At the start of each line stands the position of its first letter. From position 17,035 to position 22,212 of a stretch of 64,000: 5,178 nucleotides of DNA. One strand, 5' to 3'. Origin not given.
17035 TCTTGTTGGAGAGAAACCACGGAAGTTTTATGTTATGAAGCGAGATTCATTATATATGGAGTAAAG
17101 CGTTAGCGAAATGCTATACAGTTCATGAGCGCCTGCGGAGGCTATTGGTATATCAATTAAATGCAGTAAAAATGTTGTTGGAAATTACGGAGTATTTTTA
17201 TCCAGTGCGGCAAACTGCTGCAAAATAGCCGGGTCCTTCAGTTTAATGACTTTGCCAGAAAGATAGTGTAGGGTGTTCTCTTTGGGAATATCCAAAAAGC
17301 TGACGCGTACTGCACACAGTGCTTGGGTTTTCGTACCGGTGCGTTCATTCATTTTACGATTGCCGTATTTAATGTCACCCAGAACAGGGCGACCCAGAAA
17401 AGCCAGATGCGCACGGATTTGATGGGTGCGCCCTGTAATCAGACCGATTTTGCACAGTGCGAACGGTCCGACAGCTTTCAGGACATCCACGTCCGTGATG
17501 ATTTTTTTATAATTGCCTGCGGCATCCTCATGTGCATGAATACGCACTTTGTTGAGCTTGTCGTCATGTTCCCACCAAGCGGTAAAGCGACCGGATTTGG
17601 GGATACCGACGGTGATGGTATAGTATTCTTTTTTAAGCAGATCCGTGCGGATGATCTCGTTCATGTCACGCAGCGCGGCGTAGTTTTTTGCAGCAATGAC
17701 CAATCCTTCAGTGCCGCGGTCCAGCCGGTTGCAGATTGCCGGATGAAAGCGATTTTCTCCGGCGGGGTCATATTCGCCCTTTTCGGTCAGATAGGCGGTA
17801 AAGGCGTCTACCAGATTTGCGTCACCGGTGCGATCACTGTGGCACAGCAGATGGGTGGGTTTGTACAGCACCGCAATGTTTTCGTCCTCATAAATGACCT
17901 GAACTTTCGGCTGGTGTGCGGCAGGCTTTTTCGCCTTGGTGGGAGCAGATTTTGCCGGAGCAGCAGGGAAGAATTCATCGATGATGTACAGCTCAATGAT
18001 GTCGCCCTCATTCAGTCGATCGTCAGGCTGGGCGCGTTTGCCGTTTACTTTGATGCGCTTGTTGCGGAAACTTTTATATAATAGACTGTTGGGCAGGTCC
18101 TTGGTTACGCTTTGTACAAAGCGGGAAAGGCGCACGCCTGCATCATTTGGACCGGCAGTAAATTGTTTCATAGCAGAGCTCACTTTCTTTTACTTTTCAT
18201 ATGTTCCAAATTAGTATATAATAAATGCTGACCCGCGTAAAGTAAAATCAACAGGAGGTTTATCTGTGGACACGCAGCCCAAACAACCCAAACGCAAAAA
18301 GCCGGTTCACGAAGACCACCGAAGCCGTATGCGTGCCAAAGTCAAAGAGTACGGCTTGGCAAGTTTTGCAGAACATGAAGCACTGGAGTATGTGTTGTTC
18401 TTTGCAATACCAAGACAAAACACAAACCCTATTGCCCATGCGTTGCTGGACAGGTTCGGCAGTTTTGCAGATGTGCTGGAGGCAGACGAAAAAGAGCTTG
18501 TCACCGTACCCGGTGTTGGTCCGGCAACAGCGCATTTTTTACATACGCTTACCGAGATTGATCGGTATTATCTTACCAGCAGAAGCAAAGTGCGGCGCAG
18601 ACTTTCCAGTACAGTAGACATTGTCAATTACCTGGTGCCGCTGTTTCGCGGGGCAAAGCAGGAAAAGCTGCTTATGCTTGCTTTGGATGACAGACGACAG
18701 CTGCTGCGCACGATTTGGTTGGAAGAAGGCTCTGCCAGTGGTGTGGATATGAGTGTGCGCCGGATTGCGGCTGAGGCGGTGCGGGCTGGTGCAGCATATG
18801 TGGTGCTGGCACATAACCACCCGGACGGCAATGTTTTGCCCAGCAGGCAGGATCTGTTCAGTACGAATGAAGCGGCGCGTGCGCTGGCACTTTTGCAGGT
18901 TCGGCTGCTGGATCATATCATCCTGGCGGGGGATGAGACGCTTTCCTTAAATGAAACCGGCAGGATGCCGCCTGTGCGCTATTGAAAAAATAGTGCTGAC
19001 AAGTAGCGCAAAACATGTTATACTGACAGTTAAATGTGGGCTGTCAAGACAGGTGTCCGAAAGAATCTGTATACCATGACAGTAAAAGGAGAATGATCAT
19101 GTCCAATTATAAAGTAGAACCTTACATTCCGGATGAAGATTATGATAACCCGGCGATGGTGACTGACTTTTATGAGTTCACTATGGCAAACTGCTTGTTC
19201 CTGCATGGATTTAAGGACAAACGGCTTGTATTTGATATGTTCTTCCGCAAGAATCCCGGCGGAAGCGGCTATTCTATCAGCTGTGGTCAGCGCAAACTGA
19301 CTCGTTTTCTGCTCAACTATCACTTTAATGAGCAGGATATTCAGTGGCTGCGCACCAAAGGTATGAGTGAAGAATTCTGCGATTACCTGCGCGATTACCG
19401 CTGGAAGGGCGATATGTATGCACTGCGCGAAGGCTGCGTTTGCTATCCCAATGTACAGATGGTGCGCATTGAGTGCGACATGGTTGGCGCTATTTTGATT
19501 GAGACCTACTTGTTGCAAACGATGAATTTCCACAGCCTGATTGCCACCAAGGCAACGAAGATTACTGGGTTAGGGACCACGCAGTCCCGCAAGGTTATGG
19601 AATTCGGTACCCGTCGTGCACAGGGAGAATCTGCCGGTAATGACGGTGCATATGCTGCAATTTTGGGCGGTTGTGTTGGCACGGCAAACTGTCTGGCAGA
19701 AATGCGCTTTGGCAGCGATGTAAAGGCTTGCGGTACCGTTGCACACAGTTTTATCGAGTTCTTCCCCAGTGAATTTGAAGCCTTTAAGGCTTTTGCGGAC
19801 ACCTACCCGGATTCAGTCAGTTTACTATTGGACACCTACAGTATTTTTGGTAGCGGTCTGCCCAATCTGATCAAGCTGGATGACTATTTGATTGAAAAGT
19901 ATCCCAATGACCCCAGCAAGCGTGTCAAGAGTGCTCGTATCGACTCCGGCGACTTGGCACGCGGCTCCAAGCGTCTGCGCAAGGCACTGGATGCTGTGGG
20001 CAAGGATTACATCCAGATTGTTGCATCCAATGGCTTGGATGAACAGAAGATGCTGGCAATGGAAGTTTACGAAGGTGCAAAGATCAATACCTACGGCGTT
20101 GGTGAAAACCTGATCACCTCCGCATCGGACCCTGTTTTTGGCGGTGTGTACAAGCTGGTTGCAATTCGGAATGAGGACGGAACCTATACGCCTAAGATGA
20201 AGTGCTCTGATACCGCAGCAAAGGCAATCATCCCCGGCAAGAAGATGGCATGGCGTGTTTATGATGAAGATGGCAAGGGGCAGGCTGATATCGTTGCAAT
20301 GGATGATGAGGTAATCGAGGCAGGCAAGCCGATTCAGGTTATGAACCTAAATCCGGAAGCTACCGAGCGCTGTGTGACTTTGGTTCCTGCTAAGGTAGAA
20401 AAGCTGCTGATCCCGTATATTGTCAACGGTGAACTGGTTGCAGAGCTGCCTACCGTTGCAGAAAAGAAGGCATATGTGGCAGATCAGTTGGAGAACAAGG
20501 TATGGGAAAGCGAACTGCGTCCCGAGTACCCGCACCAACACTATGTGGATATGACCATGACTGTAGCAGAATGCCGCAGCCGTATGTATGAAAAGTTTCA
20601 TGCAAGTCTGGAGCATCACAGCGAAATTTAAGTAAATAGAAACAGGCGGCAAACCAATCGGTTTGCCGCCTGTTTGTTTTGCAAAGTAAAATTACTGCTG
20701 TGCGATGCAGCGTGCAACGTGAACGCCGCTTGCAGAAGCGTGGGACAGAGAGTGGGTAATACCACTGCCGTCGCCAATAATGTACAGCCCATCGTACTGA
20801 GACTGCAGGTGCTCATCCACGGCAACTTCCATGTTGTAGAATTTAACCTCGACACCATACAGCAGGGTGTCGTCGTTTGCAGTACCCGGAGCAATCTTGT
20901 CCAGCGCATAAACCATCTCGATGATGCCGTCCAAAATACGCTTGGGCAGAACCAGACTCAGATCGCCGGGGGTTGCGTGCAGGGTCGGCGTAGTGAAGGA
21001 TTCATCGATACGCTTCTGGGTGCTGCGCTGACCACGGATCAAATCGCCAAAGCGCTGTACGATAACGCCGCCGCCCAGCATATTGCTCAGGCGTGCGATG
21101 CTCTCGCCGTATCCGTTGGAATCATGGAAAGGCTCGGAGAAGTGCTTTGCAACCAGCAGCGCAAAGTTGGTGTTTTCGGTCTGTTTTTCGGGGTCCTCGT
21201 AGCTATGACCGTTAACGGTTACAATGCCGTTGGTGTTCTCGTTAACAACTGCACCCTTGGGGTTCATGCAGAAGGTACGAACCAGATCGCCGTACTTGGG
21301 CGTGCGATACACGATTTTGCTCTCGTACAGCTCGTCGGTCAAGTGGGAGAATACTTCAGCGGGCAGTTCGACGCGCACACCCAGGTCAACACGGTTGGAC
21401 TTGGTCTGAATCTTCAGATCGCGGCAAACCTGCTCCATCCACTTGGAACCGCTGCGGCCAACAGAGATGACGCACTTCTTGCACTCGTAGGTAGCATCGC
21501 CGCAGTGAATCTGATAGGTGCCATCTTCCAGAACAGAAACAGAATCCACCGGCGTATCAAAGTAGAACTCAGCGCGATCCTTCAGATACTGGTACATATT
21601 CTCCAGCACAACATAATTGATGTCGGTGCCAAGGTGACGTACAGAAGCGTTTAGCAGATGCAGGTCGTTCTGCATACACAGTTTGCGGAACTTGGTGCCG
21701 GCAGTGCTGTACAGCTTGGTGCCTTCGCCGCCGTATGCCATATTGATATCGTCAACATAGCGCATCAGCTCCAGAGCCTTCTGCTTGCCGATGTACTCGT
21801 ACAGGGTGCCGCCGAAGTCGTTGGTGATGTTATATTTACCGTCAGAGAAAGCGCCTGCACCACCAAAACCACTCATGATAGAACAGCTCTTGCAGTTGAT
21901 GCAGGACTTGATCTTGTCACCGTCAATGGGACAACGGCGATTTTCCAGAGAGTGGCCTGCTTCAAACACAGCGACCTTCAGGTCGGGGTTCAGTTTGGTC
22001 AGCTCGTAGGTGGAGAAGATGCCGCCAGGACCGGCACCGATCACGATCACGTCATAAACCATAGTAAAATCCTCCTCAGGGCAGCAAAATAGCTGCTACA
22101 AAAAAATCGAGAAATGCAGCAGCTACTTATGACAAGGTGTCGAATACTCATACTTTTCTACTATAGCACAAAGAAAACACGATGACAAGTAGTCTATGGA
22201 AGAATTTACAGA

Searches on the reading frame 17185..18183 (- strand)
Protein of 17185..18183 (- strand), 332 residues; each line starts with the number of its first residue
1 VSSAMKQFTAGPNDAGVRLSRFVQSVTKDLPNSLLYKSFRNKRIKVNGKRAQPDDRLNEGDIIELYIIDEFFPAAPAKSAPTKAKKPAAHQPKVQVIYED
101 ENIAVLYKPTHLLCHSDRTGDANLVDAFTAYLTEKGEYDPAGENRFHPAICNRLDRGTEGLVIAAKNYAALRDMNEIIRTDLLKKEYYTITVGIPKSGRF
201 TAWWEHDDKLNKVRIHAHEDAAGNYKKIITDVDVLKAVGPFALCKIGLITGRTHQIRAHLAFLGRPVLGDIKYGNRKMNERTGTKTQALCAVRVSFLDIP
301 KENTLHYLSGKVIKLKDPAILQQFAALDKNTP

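Call 10: search_protein_families(library=pfam, proteins=[window:17185-18183:-])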
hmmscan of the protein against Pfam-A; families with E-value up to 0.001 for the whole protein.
window:17185-18183:- (332 aa): 1 family
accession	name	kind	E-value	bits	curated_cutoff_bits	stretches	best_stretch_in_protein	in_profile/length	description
PF00849.27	PseudoU_synth_2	-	9.7e-28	97.8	26.8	1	103-261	2-151/152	RNA pseudouridylate synthase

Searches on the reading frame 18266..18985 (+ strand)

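Call 10: search_protein_families(library=pfam, proteins=[window:18266-18985:+])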
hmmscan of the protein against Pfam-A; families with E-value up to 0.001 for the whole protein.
window:18266-18985:+ (239 aa): 5 families
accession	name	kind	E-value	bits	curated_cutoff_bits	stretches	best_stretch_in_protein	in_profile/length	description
PF04002.20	RadC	-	2.3e-30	105.4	22.1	1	114-232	2-120/121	RadC-like JAB domain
PF14520.12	HHH_5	-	1.5e-07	32.2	27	1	56-90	14-49/57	Helix-hairpin-helix domain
PF00633.29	HHH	-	1.5e-05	25.1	24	1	67-89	2-24/30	Helix-hairpin-helix motif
PF12826.13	HHH_2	-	0.00012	22.5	27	1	56-91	15-50/64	Helix-hairpin-helix motif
PF14464.11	Prok-JAB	-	0.00014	22.1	25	1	164-207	54-97/114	Prokaryotic homologs of the JAB domain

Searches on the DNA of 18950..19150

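Call 4: search_rna_families(source=window, start=18950, end=19150, threshold=evalue, max_evalue=10, show_alignments=5)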
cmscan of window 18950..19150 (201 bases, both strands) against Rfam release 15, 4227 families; matches with E-value up to 10: 3.
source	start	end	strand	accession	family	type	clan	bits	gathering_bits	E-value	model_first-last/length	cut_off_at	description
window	19015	19097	+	RF02186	ST7-OT3_4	Gene; lncRNA;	-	13.5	80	0.34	1-73/73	no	ST7 overlapping transcript 3 conserved region 4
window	18985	19046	-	RF02702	AgvB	Gene; sRNA;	-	12.9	56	4.3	1-62/62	no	Anti GcvB sRNA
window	19019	19051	+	RF00468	HCV_SLVII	Cis-reg;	-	11.2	63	10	1-70/70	no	Hepatitis C virus stem-loop VII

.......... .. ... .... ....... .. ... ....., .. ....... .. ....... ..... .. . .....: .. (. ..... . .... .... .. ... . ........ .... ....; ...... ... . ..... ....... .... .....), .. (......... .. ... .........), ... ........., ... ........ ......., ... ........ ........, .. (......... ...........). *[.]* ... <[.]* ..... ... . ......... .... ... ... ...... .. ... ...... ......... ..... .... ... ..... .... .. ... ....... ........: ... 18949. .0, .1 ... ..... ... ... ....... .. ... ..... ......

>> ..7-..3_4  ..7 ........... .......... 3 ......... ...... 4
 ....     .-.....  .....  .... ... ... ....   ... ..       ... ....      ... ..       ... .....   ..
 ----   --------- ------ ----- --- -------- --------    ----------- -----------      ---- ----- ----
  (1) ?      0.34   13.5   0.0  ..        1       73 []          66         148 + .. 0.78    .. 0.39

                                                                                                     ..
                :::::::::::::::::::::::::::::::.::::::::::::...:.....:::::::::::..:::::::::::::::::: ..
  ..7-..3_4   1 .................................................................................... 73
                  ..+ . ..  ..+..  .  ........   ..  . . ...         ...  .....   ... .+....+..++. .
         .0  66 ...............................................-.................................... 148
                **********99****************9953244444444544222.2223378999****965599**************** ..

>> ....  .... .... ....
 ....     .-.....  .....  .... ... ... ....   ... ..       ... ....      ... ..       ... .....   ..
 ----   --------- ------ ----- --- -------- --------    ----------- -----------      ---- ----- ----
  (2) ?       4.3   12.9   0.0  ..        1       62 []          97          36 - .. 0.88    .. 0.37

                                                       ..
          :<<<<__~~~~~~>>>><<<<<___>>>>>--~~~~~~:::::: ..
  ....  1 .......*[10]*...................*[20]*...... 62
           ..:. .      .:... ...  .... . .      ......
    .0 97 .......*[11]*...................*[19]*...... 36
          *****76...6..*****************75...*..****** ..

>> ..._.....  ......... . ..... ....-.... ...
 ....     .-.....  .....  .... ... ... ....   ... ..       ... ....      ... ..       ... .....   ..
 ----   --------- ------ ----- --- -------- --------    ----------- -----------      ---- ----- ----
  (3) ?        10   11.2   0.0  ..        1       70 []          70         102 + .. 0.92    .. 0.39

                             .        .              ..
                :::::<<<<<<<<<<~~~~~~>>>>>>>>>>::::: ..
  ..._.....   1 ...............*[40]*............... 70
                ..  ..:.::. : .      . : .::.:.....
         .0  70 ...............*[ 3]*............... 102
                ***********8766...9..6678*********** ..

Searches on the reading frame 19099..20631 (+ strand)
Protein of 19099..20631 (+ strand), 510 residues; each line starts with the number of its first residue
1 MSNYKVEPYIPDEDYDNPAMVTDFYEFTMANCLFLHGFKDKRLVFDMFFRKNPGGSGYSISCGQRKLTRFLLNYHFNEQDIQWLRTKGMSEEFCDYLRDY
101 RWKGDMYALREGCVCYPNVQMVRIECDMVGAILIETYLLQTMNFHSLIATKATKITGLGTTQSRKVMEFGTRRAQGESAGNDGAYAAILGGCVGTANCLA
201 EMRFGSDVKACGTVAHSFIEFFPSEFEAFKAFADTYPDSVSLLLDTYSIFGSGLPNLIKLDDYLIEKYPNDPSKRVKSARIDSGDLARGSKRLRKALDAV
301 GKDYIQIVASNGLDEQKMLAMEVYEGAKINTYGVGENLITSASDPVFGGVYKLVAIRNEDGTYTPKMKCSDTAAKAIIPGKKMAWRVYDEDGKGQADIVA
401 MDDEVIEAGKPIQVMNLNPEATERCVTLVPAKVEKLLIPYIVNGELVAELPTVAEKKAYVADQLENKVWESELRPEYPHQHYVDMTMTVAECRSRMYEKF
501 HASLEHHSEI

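Call 10: search_protein_families(library=pfam, proteins=[window:19099-20631:+])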
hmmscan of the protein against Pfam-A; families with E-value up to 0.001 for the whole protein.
window:19099-20631:+ (510 aa): 3 families
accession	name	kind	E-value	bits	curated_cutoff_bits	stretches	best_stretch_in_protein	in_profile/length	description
PF17767.7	NAPRTase_N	-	8.1e-26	91.2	32.6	1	20-143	1-125/125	Nicotinate phosphoribosyltransferase (NAPRTase) N-terminal domain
PF17956.6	NAPRTase_C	-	4.9e-22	78.9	23.3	1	381-490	1-108/111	Nicotinate phosphoribosyltransferase C-terminal domain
PF04095.22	NAPRTase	-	3.2e-08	34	20.8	1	165-346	2-186/239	Nicotinate phosphoribosyltransferase (NAPRTase) family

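Call 23: search_protein_families(library=ncbifam, proteins=[window:19099-20631:+])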
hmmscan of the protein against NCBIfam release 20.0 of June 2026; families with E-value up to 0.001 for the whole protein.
window:19099-20631:+ (510 aa): 11 families
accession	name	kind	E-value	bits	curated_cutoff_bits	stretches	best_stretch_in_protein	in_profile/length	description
NF006695.0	PRK09243.1-2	equivalog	5.4e-141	470.5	469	1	17-501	5-476/480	nicotinate phosphoribosyltransferase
TIGR01513.1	NAPRTase_put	equivalog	8.5e-126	420.5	297.4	1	19-487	1-450/452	nicotinate phosphoribosyltransferase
NF009131.0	PRK12484.1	equivalog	2e-113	379.6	330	1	17-503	5-447/455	nicotinate phosphoribosyltransferase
NF006694.0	PRK09243.1-1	equivalog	1.9e-112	376.3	663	1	16-507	5-483/485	nicotinate phosphoribosyltransferase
NF006697.0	PRK09243.1-4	equivalog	4.1e-101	339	776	1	16-503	7-480/488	nicotinate phosphoribosyltransferase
NF006696.0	PRK09243.1-3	equivalog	1e-96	324.4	503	1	16-411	10-383/451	nicotinate phosphoribosyltransferase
NF006698.0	PRK09243.1-5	equivalog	1.1e-74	251.8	531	1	16-469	13-420/440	nicotinate phosphoribosyltransferase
NF006415.0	PRK08662.1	equivalog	1.3e-23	83.4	243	1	92-466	60-377/381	nicotinate phosphoribosyltransferase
NF003704.0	PRK05321.1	subfamily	4.7e-18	65.4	379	1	22-383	16-381/398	nicotinate phosphoribosyltransferase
TIGR01514.1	NAPRTase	equivalog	5.4e-13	48.8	269.55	1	22-377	8-382/399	nicotinate phosphoribosyltransferase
NF005529.0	PRK07188.1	equivalog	1.5e-12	47.1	378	1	291-340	273-321/358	nicotinate phosphoribosyltransferase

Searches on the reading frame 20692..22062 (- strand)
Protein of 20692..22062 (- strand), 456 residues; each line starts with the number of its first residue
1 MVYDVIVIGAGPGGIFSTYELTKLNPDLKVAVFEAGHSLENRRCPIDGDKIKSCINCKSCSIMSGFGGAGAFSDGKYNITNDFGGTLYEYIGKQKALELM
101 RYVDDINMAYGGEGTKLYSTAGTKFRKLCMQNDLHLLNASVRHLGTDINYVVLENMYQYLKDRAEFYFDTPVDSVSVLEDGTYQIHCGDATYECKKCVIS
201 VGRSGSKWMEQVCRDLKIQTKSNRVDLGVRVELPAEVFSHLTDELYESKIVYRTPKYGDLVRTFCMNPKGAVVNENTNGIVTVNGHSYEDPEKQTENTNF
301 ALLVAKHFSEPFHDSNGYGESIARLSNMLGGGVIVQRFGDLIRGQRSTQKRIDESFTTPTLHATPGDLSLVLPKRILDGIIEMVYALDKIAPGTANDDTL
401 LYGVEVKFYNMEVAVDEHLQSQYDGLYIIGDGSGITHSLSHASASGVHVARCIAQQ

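Call 74: search_protein_families(library=pfam, proteins=[window:20692-22062:-])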
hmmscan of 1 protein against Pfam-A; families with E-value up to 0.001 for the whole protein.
window:20692-22062:- (456 aa): 5 families
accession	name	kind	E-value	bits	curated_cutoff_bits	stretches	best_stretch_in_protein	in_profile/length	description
PF21688.3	FAD-depend_C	-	4.2e-12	47.1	27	1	251-406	37-195/197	FAD-dependent protein, C-terminal domain-like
PF07992.20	Pyr_redox_2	-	2.3e-08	34.3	26.1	0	3-47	1-43/291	Pyridine nucleotide-disulphide oxidoreductase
PF01946.23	Thi4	-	8.2e-06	25.7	26.2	1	2-36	17-50/235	Thi4 family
PF03486.20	HI0933_like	-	3.3e-05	23.9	50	0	4-39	2-35/244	HI0933-like protein Rossmann domain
PF13738.12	Pyr_redox_3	-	0.0009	19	30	0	168-203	100-134/305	Pyridine nucleotide-disulphide oxidoreductase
